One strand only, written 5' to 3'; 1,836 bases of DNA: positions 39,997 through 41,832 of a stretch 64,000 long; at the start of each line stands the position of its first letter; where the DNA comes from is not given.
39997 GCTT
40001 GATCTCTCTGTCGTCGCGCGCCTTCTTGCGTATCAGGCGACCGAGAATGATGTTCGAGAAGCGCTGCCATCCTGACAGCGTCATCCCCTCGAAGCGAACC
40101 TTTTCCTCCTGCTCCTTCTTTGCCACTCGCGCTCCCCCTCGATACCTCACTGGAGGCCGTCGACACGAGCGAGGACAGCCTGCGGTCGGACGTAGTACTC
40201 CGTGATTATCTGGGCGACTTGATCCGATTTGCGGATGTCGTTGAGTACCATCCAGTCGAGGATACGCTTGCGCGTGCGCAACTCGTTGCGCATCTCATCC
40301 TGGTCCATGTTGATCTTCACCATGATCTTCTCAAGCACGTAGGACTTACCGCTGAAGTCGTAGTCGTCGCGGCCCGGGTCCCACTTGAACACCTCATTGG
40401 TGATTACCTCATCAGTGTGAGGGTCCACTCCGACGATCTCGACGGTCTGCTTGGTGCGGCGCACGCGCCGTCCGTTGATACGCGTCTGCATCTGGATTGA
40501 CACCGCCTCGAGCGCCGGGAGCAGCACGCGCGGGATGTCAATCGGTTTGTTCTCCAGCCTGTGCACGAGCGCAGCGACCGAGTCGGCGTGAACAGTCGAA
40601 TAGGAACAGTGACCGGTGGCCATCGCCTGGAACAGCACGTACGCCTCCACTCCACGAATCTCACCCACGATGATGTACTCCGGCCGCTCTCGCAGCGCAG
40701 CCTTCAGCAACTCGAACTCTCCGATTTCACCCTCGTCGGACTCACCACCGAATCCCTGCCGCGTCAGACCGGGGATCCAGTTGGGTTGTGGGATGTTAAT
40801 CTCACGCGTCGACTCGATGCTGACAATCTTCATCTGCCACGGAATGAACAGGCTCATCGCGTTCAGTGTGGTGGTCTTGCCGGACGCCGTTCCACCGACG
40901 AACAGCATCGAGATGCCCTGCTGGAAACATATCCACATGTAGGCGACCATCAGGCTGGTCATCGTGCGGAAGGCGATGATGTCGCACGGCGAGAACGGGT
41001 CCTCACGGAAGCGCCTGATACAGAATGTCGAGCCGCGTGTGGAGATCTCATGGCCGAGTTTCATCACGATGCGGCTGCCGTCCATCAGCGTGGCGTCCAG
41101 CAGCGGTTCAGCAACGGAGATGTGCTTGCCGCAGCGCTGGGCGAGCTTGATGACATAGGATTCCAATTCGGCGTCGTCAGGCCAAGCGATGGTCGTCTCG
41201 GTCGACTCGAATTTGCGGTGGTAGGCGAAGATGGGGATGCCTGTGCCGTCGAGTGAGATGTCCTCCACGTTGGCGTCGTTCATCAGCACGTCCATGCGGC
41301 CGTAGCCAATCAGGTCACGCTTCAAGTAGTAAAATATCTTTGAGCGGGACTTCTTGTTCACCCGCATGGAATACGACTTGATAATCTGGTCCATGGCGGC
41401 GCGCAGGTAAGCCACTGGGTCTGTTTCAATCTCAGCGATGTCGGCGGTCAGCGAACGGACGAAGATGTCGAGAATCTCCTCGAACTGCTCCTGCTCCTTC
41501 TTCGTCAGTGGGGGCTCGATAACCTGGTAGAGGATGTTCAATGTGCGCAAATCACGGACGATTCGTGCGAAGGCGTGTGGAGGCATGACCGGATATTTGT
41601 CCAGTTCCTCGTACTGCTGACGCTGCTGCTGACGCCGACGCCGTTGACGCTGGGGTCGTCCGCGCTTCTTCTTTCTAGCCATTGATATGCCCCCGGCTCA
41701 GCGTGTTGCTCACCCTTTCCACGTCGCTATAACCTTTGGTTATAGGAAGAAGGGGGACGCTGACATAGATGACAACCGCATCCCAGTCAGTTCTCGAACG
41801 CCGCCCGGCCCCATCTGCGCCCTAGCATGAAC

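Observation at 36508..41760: Tad/Epd-like archaeal type IV pilus operon with split TadB/TadC platform proteins and two pilin-like genes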

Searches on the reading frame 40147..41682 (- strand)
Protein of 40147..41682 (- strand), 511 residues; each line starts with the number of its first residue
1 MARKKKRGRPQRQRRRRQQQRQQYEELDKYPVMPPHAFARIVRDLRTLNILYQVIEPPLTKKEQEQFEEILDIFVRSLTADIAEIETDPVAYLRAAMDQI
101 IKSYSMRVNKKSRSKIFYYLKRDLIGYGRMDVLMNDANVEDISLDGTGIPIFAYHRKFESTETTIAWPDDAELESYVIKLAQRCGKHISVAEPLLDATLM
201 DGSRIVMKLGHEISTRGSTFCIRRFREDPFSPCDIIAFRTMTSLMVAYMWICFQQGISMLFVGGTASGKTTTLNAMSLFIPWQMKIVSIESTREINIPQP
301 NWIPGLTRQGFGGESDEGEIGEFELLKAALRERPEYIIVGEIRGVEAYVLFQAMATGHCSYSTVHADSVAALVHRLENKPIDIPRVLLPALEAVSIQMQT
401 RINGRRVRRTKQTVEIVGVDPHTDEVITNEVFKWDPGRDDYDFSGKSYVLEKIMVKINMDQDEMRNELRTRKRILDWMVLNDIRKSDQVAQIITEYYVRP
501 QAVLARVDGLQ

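Call 3: search_protein_families(library=pfam, proteins=[window:40147-41682:-], max_evalue=0.1)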
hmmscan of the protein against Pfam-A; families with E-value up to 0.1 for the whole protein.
window:40147-41682:- (511 aa): 3 families
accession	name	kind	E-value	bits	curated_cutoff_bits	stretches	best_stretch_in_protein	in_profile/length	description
PF00437.27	T2SSE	-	1.5e-27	96.6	24.9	1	163-379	36-258/370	Type II/IV secretion system protein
PF23989.1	PilB3_C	-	0.028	15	27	1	447-508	10-71/83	PilB3-like, C-terminal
PF13555.12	AAA_29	-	0.063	13.5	27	0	255-278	22-44/61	P-loop containing region of AAA domain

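Call 4: search_protein_families(library=ncbifam, proteins=[window:40147-41682:-], max_evalue=0.1)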
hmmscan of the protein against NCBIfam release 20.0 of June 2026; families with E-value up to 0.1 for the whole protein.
window:40147-41682:- (511 aa): 17 families
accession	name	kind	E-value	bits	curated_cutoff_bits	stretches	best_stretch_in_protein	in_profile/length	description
NF058587.1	archaellum_moto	equivalog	1.4e-119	400.2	550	1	37-497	40-518/527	archaellum flagellar ATPase motor FlaI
NF053672.1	bindosome_BasE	exception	4.3e-55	187.4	1000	1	51-498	63-509/512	bindosome assembly system ATPase subunit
TIGR03819.1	heli_sec_ATPase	hypoth_equivalog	9.7e-39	133.5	373.15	1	95-377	19-298/340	TadA family conjugal transfer-associated ATPase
TIGR02788.1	VirB11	equivalog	2.8e-31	108.7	249.95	2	247-376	135-262/308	P-type DNA transfer ATPase VirB11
NF010475.0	PRK13900.1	equivalog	1.2e-24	87.1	389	1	259-376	163-279/333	type IV secretion system ATPase VirB11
TIGR02782.1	TrbB_P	equivalog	1.6e-23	83.4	304.55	1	132-408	16-288/303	P-type conjugative transfer ATPase TrbB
NF010469.0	PRK13894.1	subfamily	2.2e-22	79.8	508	1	120-398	19-290/320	conjugal transfer ATPase TrbB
NF041000.1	ATPase_ComGA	equivalog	3e-16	59.2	300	1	254-382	127-248/267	competence type IV pilus ATPase ComGA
NF010425.0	PRK13851.1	equivalog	3.7e-16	58.9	461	1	247-368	153-273/344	type IV secretion system protein VirB11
NF010407.0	PRK13833.1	subfamily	2e-15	57.1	499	1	217-420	105-301/323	conjugal transfer protein TrbB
TIGR02538.1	type_IV_pilB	equivalog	5.4e-13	48.4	675.65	1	259-413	319-462/564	type IV-A pilus assembly ATPase PilB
TIGR01420.1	pilT_fam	subfamily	1.1e-12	47.8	319.1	1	238-376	105-239/343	PilT/PilU family type 4a pilus ATPase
NF007755.0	PRK10436.1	equivalog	1.7e-11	43.5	617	1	255-399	219-354/465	type II secretion system protein GspE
TIGR02533.1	type_II_gspE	equivalog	1.2e-10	40.7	630.25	1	255-394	243-373/486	type II secretion system ATPase GspE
NF053534.1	T4PilAsmATPsTfpB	equivalog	3.6e-08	32.3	850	1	255-378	336-451/584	type IV pilus assembly ATPase TfpB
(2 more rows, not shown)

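Call 8: find_encoding_contigs(protein=window:40147-41682:-, flank=10000, max_places=6)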
Protein window:40147-41682:- (511 aa): no gene with exactly this product is on record in the collection.

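Call 9: find_homologous_proteins(query=window:40147-41682:-)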
Query window:40147-41682:- (511 aa): 7992 proteins with E <= 0.001 among 8000 candidates; the best 120 are listed.
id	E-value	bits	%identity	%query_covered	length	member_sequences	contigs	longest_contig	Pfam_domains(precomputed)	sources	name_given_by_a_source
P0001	0.0e+0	1113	96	100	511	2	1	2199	PF00437.27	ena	-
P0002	0.0e+0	1110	96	100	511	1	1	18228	PF00437.27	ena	-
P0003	0.0e+0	1108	95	100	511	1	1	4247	PF00437.27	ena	-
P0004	0.0e+0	1107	95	100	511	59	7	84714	PF00437.27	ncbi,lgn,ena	-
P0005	0.0e+0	1053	90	100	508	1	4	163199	PF00437.27,PF23990.2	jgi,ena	jgi:flagellar protein FlaI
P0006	0.0e+0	1053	90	100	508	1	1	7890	PF00437.27,PF23990.2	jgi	jgi:flagellar protein FlaI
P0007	0.0e+0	1052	90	100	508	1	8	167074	PF00437.27,PF23990.2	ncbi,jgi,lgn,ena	jgi:flagellar protein FlaI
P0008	0.0e+0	1052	90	100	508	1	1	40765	PF00437.27,PF23990.2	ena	-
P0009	0.0e+0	1045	91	95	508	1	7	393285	PF00437.27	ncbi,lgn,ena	-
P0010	0.0e+0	1035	90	95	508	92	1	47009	PF00437.27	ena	-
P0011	0.0e+0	1029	89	96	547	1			PF00437.27,PF23990.2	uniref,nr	uniref:Type II secretion system protein E (FlaI-A, flaI) n=1 Tax=uncultured marine group II/III eury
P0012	0.0e+0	1028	90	95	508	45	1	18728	PF00437.27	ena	-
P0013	0.0e+0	1028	90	95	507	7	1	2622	PF00437.27,PF23990.2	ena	-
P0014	0.0e+0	1026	90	95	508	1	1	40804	PF00437.27,PF23990.2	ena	-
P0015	0.0e+0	1018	90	96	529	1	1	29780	PF00437.27,PF23990.2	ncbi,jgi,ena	-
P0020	0.0e+0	1011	90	96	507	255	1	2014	PF00437.27,PF23990.2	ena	-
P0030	9.6e-297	1002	89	95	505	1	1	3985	PF00437.27,PF23990.2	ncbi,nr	ncbi:MAG TPA: secretion system protein E [Candidatus Poseidoniales archaeon]|nr:secretion system pro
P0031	1.9e-296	1001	86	99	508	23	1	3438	PF00437.27,PF23990.2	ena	-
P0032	1.9e-295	998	85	99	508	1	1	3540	PF00437.27,PF23990.2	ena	-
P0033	5.1e-294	993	86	96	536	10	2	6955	PF23989.1,PF00437.27,PF23990.2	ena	-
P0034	6.6e-294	993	86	95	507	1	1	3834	PF00437.27,PF23990.2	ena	-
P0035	1.8e-293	992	87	96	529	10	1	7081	PF00437.27,PF23990.2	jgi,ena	-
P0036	3.6e-293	991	84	100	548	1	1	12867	PF23989.1,PF00437.27,PF23990.2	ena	-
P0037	7.4e-293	990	86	96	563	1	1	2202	PF23989.1,PF00437.27,PF23990.2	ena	-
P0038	1.4e-292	989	85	96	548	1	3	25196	PF23989.1,PF00437.27,PF23990.2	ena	-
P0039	1.5e-292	989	86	96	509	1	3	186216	PF00437.27,PF23990.2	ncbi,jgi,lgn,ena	-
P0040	9.1e-292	986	84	100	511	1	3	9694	PF00437.27,PF23990.2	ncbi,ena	-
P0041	1.2e-291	985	84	100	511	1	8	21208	PF00437.27,PF23990.2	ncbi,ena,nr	ncbi:MAG: secretion system protein E [Euryarchaeota archaeon]|nr:secretion system protein E [Euryarc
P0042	2.2e-291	985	83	100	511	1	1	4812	PF00437.27,PF23990.2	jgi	-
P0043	3.0e-291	984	83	100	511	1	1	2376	PF00437.27,PF23990.2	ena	-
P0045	5.9e-291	983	83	100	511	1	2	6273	PF00437.27,PF23990.2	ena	-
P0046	3.8e-290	981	83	100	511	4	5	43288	PF00437.27,PF23990.2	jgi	-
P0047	1.0e-286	969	84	95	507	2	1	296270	PF00437.27,PF23990.2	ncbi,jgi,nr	ncbi:MAG: type II/IV secretion system ATPase subunit [Candidatus Poseidoniaceae archaeon]|jgi:flagel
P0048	1.6e-286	969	81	99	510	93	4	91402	PF00437.27,PF23990.2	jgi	-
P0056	2.3e-284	962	81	99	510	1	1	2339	PF00437.27,PF23990.2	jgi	-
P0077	3.1e-282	954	82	96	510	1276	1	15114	PF00437.27,PF23990.2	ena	-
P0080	5.9e-282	954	82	97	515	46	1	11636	PF00437.27,PF23990.2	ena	-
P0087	2.8e-281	951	81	96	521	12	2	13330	PF00437.27,PF23990.2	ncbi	-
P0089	6.7e-281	950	81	96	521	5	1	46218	PF00437.27,PF23990.2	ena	-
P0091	2.3e-280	948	81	96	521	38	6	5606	PF00437.27,PF23990.2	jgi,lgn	jgi:flagellar protein FlaI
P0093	2.9e-280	948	80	100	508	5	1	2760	PF00437.27,PF23990.2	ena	-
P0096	5.3e-280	947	81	97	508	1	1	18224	PF00437.27,PF23990.2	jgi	-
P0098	1.8e-279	945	80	100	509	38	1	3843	PF00437.27,PF23990.2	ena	-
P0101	1.3e-278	943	80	100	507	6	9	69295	PF00437.27,PF23990.2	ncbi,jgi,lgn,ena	ncbi:MAG: type II/IV secretion system ATPase subunit [Candidatus Poseidoniales archaeon]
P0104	1.9e-271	919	79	100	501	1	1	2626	PF00437.27,PF23990.2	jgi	jgi:flagellar protein FlaI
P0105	3.0e-265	898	80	95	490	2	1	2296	PF23989.1,PF00437.27,PF23990.2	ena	-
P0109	9.9e-238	808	80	85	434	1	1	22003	PF00437.27,PF23990.2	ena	-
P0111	6.2e-229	779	81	81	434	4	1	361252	PF00437.27,PF23990.2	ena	-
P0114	3.6e-211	720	62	97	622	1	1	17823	PF00437.27,PF23990.2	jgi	jgi:flagellar protein FlaI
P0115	6.0e-211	719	96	65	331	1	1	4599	PF00437.27,PF23990.2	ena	-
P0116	9.5e-209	712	61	99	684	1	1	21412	PF13240.12,PF00437.27,PF12773.14,PF23990.2,PF24460.2,PF13248.12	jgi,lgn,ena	-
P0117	4.4e-208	710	62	95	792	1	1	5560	PF00437.27,PF23990.2,PF27713.1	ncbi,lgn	ncbi:MAG: ATPase, T2SS/T4P/T4SS family [Candidatus Thermoplasmatota archaeon]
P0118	1.3e-207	708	62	95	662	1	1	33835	PF00437.27,PF23990.2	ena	-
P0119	5.8e-207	706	61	95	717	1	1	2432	PF00437.27,PF23990.2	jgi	jgi:flagellar protein FlaI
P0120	1.3e-206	705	61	95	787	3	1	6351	PF00437.27,PF23990.2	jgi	-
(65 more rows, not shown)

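Call 12: find_related_loci(query=A1, collection=genome_contigs, flank=8000)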
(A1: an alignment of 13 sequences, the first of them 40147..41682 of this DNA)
Query A1 (511 aa) in genome_contigs; peptide patterns used: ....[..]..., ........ (x = any residue, [..] = any of these).
600 stretches matched a pattern (row limit reached: there are more); 584 encode a relative of the query (tblastn E <= 1e-3); the best 80 are kept; 80 distinct loci.
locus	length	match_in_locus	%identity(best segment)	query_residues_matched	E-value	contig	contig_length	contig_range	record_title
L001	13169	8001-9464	91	24-511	0e+0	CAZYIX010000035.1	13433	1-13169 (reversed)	MAG TPA_asm: uncultured Candidatus Poseidoniales archaeon isolate SRP092902_co1_92 genome assembly, contig: NODE_7418_le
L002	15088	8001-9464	90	24-511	0e+0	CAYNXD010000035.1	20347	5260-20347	MAG TPA_asm: uncultured Candidatus Poseidoniales archaeon isolate SRP092796_co2_761 genome assembly, contig: k141_628078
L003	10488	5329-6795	89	23-511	0e+0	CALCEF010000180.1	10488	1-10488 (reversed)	MAG TPA_asm: uncultured euryarchaeote isolate ERR598975_bin.65_CONCOCT_v1.1_MAG genome assembly, contig: ERZ833381.1060,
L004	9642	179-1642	90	24-511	0e+0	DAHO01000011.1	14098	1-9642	MAG TPA_asm: Euryarchaeota archaeon UBA602 UBA602_contig_14589, whole genome shotgun sequence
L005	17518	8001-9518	86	6-511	0e+0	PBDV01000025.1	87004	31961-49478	MAG: Methanobacteriota archaeon isolate SP338 66745, whole genome shotgun sequence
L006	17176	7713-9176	89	24-511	0e+0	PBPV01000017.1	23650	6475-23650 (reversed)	MAG: Methanobacteriota archaeon isolate RS348 16515, whole genome shotgun sequence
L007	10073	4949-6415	89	23-511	0e+0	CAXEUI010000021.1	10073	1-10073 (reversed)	MAG TPA_asm: uncultured Candidatus Poseidoniales archaeon isolate ERR599072_binner12_Refined_11 genome assembly, contig:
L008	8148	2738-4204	89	23-511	0e+0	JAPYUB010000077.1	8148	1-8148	MAG: Candidatus Thalassarchaeaceae archaeon isolate PW8.concoct.221 PW8_9956_length_8148_cov_9.043742, whole genome shot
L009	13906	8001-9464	89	24-511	0e+0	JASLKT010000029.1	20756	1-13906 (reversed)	MAG: Candidatus Thalassarchaeaceae archaeon isolate ETNP1_MAG_7 NODE_29_length_20756_cov_13.328159, whole genome shotgun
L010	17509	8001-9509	86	6-508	0e+0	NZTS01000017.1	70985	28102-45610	MAG: Methanobacteriota archaeon isolate EAC106 19549, whole genome shotgun sequence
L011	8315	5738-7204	87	23-511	0e+0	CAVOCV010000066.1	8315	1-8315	MAG: Candidatus Thalassarchaeaceae archaeon isolate CBN3_331.39 genome assembly, contig: Ga0302139_10002959, whole genom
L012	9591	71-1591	81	4-510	0e+0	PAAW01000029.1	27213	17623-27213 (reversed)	MAG: Methanobacteriota archaeon isolate NAT135 MHASMcontig_38692, whole genome shotgun sequence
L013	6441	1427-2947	82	1-510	0e+0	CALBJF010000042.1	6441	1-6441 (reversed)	MAG TPA_asm: uncultured euryarchaeote isolate ERR599027_bin.110_CONCOCT_v1.1_MAG genome assembly, contig: ERZ840267.3787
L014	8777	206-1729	82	1-511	0e+0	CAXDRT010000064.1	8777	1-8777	MAG TPA_asm: uncultured euryarchaeote isolate SRR5788080_concoct_82 genome assembly, contig: ERZ2439304.3011, whole geno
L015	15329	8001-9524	82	1-511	0e+0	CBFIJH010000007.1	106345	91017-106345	MAG: Candidatus Poseidoniaceae archaeon isolate Co_bin_759_indstr genome assembly, contig: Co_bin_759_indstr_c7, whole g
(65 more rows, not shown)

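Call 24: search_solved_structures(query=window:40147-41682:-, max_evalue=0.00001)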
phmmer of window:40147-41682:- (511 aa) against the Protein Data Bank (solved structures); distinct sequences matched with E-value up to 0.00001: 29.
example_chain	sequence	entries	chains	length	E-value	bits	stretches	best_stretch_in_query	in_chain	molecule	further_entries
2oap_1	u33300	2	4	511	7e-118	397.6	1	28-507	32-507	Type II secretion system protein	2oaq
4ii7_A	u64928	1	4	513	8.5e-81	275.2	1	52-481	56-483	FlaI ATPase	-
4ihq_A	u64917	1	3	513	5.7e-80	272.5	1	52-481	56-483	FlaI ATPase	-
8rkd_E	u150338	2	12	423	8.5e-36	126.8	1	101-440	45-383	Pilus assembly ATPase CpaF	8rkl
8rjf_A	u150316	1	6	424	8.6e-36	126.8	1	101-440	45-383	Pilus assembly ATPase CpaF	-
9e24_A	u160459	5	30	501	1.4e-35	126.1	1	101-440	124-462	CpaF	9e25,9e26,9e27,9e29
6bge_A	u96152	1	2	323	2.9e-14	55.8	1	256-378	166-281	VirB11-like protein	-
1g6o_A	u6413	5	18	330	3e-14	55.8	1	256-378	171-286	CAG-ALPHA | virB11 homolog | Cag-alfa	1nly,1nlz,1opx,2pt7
2gza_A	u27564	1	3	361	4.2e-11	45.4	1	258-376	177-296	Type IV secretion system protein VirB11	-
2eyu_A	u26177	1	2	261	2.2e-09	39.7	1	244-378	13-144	twitching motility protein PilT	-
2gsz_A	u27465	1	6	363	3.5e-09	39.1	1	234-378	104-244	twitching motility protein PilT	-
2ewv_A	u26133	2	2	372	3.6e-09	39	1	234-378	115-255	twitching motility protein PilT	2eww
8dze_A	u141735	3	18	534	5.6e-09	38.4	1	258-391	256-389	BfpD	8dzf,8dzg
3jvu_A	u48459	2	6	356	7.4e-08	34.7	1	259-382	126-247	Twitching mobility protein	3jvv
1p9r_A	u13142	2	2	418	2.4e-06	29.7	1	259-386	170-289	General secretion pathway protein E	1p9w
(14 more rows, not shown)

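Call 32: find_encoding_contigs(protein=P0118, flank=10000, max_places=2)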
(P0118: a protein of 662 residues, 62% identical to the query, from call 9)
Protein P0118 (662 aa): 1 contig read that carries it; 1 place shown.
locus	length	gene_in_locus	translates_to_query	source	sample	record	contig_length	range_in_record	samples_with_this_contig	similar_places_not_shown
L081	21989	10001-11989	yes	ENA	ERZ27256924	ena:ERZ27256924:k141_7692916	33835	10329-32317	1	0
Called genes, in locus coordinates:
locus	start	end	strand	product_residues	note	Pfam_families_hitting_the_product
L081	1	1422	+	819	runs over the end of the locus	PF04998:RNA_pol_Rpb1_5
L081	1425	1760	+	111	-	PF01248:Ribosomal_L7Ae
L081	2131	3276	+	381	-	PF00091:Tubulin, PF12327:FtsZ_C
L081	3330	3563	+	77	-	-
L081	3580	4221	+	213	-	PF03439:Spt5-NGN, PF00467:KOW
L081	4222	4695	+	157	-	PF03946:Ribosomal_L11_N, PF00298:Ribosomal_L11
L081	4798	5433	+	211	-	PF00687:Ribosomal_L1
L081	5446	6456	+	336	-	PF00466:Ribosomal_L10, PF17777:RL10P_insert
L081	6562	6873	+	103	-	PF00428:Ribosomal_60s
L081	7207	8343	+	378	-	-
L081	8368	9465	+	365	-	-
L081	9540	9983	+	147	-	PF23928:DUF7266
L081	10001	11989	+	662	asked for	PF23990:PilB3_N, PF00437:T2SSE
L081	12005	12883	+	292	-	PF00482:T2SSF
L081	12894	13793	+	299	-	PF00482:T2SSF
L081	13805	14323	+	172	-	-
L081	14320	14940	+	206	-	PF23922:DUF7261 (weak)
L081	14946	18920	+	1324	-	PF07705:CARDB (faint), PF17210:SdrD_B (faint), PF13620:CarboxypepD_reg, PF13715:CarbopepD_reg_2 (faint), PF22904:NOMO1-like_2nd (faint), PF13620:CarboxypepD_reg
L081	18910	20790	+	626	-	PF07705:CARDB (faint)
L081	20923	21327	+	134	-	-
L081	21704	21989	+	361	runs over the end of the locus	PF13495:Phage_int_SAM_4, PF00589:Phage_integrase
